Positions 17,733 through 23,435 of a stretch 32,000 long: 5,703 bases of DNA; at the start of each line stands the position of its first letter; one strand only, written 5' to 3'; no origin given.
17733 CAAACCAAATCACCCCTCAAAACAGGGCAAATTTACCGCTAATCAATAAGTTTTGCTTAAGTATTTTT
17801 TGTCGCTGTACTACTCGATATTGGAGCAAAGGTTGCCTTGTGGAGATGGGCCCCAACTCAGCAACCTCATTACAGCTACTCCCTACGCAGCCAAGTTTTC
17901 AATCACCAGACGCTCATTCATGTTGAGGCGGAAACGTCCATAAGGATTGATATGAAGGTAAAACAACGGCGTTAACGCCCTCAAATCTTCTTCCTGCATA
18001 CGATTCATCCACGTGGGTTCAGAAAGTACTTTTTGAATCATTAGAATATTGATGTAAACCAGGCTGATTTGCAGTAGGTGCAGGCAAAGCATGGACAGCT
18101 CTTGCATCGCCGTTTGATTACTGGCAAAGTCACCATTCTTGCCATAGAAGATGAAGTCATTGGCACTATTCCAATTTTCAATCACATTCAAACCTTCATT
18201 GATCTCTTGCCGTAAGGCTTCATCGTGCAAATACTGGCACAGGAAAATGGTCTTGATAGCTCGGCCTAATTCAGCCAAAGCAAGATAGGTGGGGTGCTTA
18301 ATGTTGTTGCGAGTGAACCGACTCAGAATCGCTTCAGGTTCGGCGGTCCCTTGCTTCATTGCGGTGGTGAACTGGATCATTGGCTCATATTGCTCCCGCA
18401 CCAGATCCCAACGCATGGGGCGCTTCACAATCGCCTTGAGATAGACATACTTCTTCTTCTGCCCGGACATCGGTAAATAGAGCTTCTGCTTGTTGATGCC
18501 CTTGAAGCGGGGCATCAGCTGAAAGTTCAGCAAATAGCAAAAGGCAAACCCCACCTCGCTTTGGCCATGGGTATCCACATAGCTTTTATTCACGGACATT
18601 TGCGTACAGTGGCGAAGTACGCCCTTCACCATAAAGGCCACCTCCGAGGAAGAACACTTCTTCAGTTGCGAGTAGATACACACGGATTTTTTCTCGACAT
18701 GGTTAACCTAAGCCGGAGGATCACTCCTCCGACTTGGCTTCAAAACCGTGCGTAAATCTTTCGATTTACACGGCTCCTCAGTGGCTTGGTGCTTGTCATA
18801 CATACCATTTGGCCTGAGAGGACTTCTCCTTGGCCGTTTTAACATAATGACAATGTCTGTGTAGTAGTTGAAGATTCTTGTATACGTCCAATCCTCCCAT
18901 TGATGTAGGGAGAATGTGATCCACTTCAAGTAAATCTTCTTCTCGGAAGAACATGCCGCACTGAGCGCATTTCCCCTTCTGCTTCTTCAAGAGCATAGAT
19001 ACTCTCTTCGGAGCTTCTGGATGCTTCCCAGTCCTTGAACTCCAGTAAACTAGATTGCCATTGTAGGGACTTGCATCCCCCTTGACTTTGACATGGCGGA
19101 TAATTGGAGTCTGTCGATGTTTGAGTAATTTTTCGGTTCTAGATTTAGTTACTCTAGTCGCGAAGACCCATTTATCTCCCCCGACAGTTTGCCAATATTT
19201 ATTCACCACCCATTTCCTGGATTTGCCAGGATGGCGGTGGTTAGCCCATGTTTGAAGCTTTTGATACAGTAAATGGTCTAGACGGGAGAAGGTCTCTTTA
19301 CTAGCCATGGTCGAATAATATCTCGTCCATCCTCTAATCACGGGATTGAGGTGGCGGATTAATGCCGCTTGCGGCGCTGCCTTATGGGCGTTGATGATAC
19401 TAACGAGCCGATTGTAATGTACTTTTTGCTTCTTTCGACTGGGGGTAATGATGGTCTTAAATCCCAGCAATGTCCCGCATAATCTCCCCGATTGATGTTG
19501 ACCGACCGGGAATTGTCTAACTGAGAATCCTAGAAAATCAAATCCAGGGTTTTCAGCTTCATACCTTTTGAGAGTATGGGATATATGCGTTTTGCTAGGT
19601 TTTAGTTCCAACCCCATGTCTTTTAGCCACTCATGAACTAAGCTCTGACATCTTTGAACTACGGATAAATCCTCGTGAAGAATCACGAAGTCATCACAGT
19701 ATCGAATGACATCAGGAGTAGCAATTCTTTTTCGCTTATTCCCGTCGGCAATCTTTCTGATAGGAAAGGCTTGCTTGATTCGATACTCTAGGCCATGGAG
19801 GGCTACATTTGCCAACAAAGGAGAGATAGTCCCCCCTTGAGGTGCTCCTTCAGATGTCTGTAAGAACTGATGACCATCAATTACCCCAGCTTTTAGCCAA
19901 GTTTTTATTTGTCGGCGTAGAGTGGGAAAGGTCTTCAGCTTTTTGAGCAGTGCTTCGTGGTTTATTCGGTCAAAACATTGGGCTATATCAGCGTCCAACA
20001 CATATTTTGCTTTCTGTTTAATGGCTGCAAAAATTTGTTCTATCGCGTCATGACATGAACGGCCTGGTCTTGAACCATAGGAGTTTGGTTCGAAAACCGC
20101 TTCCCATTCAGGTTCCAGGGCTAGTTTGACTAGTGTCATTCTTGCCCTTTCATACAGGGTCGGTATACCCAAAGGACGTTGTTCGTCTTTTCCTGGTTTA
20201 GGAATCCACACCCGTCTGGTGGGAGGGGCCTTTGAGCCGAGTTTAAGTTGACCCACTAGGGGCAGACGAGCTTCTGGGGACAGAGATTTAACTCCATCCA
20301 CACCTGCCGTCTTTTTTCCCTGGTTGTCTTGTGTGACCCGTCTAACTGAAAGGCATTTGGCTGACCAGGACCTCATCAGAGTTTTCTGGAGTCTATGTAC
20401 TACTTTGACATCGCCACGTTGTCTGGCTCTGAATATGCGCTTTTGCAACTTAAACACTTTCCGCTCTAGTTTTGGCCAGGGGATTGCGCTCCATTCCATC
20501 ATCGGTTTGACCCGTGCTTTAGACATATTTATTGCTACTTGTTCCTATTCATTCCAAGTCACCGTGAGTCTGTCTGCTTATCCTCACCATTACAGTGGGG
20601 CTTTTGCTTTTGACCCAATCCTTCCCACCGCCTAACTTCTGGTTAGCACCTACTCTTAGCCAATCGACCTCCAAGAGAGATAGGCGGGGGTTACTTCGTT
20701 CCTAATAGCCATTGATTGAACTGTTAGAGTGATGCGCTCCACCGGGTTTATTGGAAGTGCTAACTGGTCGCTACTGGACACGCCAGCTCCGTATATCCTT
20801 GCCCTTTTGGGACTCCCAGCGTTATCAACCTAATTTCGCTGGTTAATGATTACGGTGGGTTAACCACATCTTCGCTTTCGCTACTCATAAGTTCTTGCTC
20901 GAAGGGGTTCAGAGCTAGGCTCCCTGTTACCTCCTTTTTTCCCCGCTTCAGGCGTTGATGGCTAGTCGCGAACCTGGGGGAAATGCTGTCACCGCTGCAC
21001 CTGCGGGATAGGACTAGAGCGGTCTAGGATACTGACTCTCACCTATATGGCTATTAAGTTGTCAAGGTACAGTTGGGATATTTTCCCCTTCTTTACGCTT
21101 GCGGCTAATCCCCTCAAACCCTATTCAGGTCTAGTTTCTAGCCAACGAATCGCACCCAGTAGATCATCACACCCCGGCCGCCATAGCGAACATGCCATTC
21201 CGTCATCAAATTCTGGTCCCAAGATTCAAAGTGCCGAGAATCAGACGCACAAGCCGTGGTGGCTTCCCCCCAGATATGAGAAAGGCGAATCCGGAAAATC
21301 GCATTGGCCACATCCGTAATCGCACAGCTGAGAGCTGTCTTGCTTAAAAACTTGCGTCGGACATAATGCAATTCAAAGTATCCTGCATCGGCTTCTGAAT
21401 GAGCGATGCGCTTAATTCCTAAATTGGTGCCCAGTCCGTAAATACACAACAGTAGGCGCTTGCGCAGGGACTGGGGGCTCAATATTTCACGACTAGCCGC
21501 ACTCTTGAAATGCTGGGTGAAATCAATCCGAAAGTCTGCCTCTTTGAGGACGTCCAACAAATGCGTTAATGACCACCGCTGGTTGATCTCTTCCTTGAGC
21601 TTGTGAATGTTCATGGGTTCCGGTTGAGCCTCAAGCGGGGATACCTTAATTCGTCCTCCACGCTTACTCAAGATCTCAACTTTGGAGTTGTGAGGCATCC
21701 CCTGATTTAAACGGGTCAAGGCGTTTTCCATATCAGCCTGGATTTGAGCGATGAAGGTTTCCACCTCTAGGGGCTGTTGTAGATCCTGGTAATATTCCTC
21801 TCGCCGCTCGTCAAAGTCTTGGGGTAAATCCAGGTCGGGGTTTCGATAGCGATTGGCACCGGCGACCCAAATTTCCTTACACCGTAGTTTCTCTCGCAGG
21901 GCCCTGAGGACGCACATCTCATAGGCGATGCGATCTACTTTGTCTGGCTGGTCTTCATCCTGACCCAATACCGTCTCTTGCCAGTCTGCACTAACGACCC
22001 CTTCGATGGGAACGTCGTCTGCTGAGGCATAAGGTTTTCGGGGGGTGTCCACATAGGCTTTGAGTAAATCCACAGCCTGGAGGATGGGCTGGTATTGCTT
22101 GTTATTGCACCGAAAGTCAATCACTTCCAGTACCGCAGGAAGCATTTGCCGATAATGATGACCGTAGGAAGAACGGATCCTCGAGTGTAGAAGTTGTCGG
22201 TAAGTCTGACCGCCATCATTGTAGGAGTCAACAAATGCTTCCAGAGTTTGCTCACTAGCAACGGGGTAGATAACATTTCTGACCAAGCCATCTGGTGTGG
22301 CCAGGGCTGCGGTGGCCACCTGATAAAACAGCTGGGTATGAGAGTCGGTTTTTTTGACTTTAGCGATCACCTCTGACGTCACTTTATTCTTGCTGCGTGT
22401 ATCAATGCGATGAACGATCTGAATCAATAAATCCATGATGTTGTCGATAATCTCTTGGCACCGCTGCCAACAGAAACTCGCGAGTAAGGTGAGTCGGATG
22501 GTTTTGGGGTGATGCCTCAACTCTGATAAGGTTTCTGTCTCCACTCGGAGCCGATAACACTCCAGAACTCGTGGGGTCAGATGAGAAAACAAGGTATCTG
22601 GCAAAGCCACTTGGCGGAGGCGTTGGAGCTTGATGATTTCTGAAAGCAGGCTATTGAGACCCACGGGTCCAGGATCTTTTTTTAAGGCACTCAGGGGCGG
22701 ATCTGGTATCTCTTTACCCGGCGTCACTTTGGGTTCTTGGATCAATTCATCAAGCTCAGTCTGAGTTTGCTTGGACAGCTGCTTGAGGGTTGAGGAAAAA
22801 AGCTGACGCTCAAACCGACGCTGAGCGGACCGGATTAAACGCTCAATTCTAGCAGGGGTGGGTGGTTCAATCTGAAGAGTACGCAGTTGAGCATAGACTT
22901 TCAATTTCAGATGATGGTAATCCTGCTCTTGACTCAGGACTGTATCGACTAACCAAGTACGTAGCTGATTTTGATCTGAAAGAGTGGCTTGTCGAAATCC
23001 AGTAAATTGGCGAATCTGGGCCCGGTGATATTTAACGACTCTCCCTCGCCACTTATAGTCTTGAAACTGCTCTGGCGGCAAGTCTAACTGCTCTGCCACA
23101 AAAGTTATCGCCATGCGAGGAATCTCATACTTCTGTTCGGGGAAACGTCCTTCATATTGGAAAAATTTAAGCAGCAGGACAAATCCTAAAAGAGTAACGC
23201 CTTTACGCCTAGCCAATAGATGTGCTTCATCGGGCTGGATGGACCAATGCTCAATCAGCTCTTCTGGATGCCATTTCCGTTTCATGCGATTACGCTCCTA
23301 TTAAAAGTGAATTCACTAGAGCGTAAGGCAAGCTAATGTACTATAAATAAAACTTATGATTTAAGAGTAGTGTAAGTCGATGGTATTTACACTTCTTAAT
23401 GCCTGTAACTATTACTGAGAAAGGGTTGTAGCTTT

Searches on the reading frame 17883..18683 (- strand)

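Call 8: search_protein_families(library=pfam, proteins=[window:17883-18683:-])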
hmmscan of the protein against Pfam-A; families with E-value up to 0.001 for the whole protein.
window:17883-18683:- (266 aa): 1 family
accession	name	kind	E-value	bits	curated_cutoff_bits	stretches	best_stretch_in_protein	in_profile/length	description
PF01526.23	DDE_Tnp_Tn3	-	1.5e-84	284.5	24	1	1-251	140-389/389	Tn3 transposase DDE domain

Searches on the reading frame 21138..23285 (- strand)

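Call 8: search_protein_families(library=pfam, proteins=[window:21138-23285:-])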
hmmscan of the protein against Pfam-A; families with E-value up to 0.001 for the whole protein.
window:21138-23285:- (715 aa): 2 families
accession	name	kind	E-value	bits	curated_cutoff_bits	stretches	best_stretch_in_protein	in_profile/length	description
PF01526.23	DDE_Tnp_Tn3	-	4.8e-33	114.9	24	1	578-711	1-134/389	Tn3 transposase DDE domain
PF13700.11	DUF4158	-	2.2e-28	99.6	27.4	1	6-154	17-165/165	Domain of unknown function (DUF4158)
